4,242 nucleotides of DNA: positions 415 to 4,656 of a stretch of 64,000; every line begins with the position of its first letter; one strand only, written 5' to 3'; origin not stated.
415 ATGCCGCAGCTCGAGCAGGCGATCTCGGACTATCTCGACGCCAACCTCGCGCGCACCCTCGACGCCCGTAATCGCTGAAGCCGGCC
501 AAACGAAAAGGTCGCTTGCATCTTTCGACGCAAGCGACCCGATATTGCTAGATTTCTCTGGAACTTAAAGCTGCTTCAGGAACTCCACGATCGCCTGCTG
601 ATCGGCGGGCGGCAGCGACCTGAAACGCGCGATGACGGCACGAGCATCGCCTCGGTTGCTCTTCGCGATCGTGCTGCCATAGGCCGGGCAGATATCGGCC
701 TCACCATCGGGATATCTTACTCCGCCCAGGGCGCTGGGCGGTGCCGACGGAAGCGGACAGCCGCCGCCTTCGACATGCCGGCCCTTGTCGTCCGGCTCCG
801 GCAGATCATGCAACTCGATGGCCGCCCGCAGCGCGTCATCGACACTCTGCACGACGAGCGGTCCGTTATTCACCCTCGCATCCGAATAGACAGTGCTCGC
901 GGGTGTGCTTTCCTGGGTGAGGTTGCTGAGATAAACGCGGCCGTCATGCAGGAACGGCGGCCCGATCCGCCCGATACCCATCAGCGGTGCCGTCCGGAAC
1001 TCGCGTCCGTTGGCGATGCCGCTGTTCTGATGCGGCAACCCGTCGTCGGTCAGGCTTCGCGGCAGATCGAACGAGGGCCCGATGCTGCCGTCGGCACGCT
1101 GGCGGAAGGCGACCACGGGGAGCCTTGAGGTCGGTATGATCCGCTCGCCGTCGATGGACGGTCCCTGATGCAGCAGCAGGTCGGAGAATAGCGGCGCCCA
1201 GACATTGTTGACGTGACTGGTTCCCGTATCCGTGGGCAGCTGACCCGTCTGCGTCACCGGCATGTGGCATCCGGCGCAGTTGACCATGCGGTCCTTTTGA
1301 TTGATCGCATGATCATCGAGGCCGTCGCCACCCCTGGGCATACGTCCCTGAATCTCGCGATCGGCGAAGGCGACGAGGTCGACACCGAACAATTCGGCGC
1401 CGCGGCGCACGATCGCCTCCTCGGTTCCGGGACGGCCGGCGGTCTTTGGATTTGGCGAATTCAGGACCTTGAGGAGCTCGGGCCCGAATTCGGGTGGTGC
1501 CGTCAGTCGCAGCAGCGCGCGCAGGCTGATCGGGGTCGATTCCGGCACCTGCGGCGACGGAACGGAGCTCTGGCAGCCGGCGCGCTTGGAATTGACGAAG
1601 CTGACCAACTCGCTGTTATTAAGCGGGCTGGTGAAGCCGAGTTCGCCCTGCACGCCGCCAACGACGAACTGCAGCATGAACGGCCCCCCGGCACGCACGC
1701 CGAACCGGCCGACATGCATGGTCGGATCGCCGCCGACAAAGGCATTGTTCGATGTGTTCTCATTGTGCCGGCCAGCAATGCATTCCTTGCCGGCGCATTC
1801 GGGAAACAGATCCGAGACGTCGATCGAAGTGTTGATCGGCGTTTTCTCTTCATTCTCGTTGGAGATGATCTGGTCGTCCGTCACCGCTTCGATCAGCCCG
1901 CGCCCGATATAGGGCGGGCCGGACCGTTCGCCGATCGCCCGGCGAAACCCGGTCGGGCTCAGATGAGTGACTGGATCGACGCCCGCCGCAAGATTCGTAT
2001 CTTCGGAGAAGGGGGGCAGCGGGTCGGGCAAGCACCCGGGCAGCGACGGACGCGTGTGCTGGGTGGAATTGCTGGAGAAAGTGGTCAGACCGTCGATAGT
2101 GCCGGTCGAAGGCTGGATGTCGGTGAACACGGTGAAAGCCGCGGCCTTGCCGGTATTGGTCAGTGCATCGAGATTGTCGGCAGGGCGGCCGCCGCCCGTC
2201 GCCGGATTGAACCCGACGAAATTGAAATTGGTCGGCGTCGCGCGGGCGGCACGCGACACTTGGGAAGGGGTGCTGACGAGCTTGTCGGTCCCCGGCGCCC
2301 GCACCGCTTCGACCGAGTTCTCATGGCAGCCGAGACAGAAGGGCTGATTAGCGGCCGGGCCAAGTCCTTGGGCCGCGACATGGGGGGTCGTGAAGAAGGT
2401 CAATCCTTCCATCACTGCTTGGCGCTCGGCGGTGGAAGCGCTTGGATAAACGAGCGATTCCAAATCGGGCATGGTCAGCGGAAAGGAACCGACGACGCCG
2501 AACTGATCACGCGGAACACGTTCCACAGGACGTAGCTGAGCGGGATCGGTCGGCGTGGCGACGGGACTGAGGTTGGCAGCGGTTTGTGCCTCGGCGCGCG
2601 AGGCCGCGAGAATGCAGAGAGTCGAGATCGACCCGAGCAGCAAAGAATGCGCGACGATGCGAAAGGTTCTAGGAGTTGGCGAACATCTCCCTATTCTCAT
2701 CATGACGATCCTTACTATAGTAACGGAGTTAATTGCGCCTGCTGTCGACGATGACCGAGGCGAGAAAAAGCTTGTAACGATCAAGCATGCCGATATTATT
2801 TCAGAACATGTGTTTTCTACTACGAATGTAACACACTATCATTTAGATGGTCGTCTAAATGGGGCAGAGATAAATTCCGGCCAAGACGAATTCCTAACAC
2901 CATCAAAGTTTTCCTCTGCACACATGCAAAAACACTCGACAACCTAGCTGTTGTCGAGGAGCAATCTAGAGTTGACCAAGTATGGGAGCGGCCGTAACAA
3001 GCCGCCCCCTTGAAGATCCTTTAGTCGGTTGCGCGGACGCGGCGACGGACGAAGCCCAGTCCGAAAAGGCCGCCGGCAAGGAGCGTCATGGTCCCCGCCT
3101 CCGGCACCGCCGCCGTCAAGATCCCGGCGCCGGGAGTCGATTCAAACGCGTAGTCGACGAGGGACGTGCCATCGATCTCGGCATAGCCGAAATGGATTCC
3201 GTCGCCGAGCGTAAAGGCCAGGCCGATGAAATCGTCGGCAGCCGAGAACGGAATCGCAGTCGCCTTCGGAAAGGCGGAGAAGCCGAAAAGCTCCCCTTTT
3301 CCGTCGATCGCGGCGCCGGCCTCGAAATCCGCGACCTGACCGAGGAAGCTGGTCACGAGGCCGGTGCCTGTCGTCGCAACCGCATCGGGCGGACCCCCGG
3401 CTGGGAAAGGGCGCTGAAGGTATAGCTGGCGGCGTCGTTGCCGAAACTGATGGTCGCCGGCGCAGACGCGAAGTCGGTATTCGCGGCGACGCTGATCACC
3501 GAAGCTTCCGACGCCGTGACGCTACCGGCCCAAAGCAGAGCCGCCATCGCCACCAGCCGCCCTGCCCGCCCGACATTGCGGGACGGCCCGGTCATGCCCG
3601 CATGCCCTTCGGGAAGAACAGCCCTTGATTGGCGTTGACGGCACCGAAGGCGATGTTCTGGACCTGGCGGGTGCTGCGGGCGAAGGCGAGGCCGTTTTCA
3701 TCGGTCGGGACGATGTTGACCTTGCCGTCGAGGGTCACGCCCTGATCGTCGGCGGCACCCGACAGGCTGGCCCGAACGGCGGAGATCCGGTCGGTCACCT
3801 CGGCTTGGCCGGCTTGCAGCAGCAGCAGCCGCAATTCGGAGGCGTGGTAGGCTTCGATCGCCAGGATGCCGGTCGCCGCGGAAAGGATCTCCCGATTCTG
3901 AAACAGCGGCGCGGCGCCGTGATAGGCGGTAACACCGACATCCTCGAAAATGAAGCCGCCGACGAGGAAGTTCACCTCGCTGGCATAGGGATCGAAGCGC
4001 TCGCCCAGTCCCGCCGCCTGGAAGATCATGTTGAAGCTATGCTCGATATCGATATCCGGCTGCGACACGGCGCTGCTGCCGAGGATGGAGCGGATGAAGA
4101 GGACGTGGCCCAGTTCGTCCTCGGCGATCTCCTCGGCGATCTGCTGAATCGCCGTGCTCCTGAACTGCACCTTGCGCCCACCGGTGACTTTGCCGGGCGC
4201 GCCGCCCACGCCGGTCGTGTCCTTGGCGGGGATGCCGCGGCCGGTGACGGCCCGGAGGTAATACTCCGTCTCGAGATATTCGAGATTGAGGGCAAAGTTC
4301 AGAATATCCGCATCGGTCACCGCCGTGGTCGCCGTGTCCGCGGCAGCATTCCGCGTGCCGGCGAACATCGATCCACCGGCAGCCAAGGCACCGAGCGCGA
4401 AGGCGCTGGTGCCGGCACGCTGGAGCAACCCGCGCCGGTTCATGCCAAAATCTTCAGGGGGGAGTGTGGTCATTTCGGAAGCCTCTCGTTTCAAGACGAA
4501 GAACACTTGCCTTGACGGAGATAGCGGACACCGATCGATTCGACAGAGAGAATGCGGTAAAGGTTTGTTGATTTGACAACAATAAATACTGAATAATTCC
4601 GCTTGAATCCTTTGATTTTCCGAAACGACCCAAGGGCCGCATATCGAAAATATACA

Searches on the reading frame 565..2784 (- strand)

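Call 93: search_protein_families(library=pfam, proteins=[window:565-2784:-], max_evalue=0.001)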
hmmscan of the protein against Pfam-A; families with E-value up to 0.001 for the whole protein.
window:565-2784:- (739 aa): 1 family
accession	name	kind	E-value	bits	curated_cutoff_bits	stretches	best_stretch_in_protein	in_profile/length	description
PF06537.16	DHOR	-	5.3e-10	38.8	22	1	284-393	212-306/499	Di-haem oxidoreductase, putative peroxidase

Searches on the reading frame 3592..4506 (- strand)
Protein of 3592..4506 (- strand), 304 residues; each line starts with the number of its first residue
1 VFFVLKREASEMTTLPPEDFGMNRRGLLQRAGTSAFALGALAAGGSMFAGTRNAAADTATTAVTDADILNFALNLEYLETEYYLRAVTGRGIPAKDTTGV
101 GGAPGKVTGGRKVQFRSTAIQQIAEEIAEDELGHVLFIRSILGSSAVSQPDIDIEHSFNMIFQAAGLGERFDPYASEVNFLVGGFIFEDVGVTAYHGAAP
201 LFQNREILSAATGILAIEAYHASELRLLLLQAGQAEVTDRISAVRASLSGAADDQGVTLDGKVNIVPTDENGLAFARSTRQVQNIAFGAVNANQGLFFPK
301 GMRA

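Call 93: search_protein_families(library=pfam, proteins=[window:3592-4506:-], max_evalue=0.001)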
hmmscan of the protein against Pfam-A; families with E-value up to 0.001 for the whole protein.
window:3592-4506:- (304 aa): 1 family
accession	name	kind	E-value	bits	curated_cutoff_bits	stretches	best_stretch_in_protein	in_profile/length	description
PF13668.12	Ferritin_2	-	1.3e-39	135.9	24.7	1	64-229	1-136/138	Ferritin-like domain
